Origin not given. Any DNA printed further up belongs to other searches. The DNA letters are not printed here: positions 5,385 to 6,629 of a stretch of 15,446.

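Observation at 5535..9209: Accessory block combining an H-G-T ART-fold (KptA/Tpt1-like) protein, a GNAT-ParB/Srx fusion and a HAD phosphatase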

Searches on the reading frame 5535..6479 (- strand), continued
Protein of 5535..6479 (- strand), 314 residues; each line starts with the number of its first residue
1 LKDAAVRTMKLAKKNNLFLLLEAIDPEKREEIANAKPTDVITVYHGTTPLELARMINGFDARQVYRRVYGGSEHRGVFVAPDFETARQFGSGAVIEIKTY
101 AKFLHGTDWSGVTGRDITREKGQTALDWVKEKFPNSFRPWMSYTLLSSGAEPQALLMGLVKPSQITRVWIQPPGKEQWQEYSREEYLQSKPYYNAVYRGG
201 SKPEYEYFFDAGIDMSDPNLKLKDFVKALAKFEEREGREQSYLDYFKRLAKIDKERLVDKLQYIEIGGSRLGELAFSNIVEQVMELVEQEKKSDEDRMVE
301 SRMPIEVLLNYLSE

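Call 85: search_protein_representatives(alignment_id=A2)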
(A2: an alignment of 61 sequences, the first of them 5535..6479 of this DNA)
Query: 61 sequences, 369 profile positions. Proteins with E-value up to 0.001 (for the whole library): 394; up to 1e-10: 254; up to 1e-30: 117. The best 150 are listed.
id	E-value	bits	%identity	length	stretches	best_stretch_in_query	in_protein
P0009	5.1e-107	375.3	-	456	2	5-289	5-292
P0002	2.4e-105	369.7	-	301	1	13-285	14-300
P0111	4.7e-105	368.8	-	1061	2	18-275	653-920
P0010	5.8e-105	368.5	-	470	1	1-366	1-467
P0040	3.0e-104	366.2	-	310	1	12-271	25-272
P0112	3.5e-104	365.9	-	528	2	17-278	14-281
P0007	1.4e-103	363.9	-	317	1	7-290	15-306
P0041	6.3e-103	361.8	-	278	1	13-268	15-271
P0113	4.2e-102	359.1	-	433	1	12-288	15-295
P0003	6.9e-102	358.4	-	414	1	6-284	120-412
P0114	7.9e-102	358.2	-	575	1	19-265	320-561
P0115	3.9e-101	355.9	-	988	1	17-291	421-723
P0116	4.4e-101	355.7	-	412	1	12-291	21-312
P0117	9.3e-101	354.7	-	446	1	12-301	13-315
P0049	2.9e-100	353.1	-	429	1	12-270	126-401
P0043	4.7e-98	345.8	-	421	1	18-279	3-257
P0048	2.3e-97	343.5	-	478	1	7-339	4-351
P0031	1.3e-93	331.1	-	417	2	10-261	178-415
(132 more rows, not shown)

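Call 87: search_protein_families(library=pfam, alignment_id=A6, max_evalue=0.001)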
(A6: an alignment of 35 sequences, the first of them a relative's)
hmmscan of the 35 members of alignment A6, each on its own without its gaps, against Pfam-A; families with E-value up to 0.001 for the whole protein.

A. member 1, P0111 (1061 aa): 1 family
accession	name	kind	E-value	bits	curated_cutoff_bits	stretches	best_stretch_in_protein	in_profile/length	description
PF18760.7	ART-PolyVal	-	6.9e-05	24.1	31.2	0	666-730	7-62/140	ADP-Ribosyltransferase in polyvalent proteins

B. families by the number of members that match (of 35 scanned): 24 families
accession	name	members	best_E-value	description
PF00293.34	NUDIX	5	4.2e-19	NUDIX domain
PF18760.7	ART-PolyVal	4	1.5e-13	ADP-Ribosyltransferase in polyvalent proteins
PF01028.25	Topoisom_I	2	1.2e-27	Eukaryotic DNA topoisomerase I, catalytic core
PF02643.20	DUF192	2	3.6e-26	Uncharacterized ACR, COG1430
PF19141.5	DUF5824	1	2.3e-18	Family of unknown function (DUF5824)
PF13475.11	DUF4116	1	1e-14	Domain of unknown function (DUF4116)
PF19197.5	DUF5872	1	3.6e-13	Family of unknown function (DUF5872)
PF13529.12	Peptidase_C39_2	1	8.1e-13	Peptidase_C39 like family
PF18905.5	DUF5661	1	1.5e-11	Protein of unknown function (DUF5661)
PF00583.31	Acetyltransf_1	1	1.2e-10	Acetyltransferase (GNAT) family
PF00644.27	PARP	1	6.6e-10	Poly(ADP-ribose) polymerase catalytic domain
PF13508.13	Acetyltransf_7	1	3.8e-08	Acetyltransferase (GNAT) domain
PF10307.15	HAD_SAK_1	1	6.1e-08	HAD domain family 1 in Swiss Army Knife RNA repair proteins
PF10263.15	SprT-like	1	1.2e-06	SprT-like family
PF03412.21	Peptidase_C39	1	1.6e-06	Peptidase C39 family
PF01885.22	PTS_2-RNA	1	0.00038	RNA 2'-phosphotransferase, Tpt1 / KptA family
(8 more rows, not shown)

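Call 90: search_protein_families(library=phrogs, proteins=[L002:109-603:+, L002:676-1167:+], max_evalue=0.01)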
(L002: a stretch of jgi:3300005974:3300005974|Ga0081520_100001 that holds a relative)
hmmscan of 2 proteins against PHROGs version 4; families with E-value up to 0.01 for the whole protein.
L002:109-603:+ (164 aa): 7 families
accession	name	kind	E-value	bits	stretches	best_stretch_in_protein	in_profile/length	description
phrog_9737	-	unknown function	1.6e-10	42.1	1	53-87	231-265/297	-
phrog_36547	-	unknown function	1.9e-07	32.4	1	50-87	73-112/188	-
phrog_727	-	unknown function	4.1e-07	30.5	1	17-86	278-345/450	-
phrog_4359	-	unknown function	2.6e-05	25.2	1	56-91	160-195/262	-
phrog_28131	-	unknown function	2.7e-05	24.5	1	53-83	45-74/372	-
phrog_22379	-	unknown function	0.0006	20.2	1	39-83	377-424/435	-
phrog_38880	-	unknown function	0.00085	20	1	58-93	238-274/324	-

L002:676-1167:+ (163 aa): 0 families

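Call 96: search_protein_families(library=pfam, proteins=[L014:4682-8263:+, L014:12999-14204:+, L016:3-3365:+, L016:14982-20483:+, L016:11647-13638:+, L017:1353-4688:+, L018:2046-5432:+, L018:11949-15317:+, L012:793-3030:+, L013:7190-9043:+], max_evalue=0.001)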
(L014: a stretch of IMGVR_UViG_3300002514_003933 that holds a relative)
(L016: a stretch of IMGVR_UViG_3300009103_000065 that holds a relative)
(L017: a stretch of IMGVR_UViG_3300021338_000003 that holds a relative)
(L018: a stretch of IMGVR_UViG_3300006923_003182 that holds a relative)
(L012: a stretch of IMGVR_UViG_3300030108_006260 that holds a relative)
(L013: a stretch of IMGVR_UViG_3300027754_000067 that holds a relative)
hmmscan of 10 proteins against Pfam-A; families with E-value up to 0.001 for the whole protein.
L014:4682-8263:+ (1193 aa): 3 families
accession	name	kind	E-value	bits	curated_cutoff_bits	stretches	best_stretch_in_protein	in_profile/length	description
PF00580.27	UvrD-helicase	-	2.7e-38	132.7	23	1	264-712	7-264/271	UvrD/REP helicase N-terminal domain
PF13361.12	UvrD_C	-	2.9e-21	76.7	25.6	1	728-1104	2-345/350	UvrD-like helicase C-terminal domain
PF13245.12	AAA_19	-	8.7e-08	32.9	25.1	1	273-703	14-133/134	AAA domain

L014:12999-14204:+ (401 aa): 1 family
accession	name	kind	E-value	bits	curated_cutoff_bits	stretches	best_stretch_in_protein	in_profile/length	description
PF10307.15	HAD_SAK_1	-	8.9e-22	78.3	25.6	1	86-222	23-176/203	HAD domain family 1 in Swiss Army Knife RNA repair proteins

L016:3-3365:+ (1120 aa): 2 families
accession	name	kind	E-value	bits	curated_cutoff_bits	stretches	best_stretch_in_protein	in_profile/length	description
PF13385.13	Laminin_G_3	-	6.9e-07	30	27.6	1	574-670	5-91/151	Concanavalin A-like lectin/glucanases superfamily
PF16403.11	Bact_surface_Ig-like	-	1.4e-05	25.5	27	1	834-878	29-71/71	Bacterial surface protein, Ig-like domain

L016:14982-20483:+ (1833 aa): 0 families

L016:11647-13638:+ (663 aa): 0 families

L017:1353-4688:+ (1111 aa): 0 families

L018:2046-5432:+ (1128 aa): 2 families
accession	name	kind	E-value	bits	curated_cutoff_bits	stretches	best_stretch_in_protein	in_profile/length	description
PF00644.27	PARP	-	4.4e-10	39.8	26.7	1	14-52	47-87/199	Poly(ADP-ribose) polymerase catalytic domain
PF00293.34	NUDIX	-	2.1e-08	34.7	21.1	1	397-511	5-121/134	NUDIX domain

L018:11949-15317:+ (1122 aa): 1 family
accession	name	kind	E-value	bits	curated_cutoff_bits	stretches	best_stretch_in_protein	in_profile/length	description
PF14284.11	PcfJ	-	7.3e-09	36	25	1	466-532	74-141/147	PcfJ-like protein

L012:793-3030:+ (745 aa): 1 family
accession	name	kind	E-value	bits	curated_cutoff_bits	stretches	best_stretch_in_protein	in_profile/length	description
PF24308.1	DUF7487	-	1.2e-27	97.7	27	2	276-357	43-124/220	Family of unknown function (DUF7487)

L013:7190-9043:+ (617 aa): 2 families
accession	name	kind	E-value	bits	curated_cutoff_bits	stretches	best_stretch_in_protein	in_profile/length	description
PF01816.23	LRV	-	2.1e-10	40.7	21.6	0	483-500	6-23/26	Leucine rich repeat variant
PF25591.1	LRV_2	-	1.9e-05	25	27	0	458-508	6-55/61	Leucine Rich Repeat Variant domain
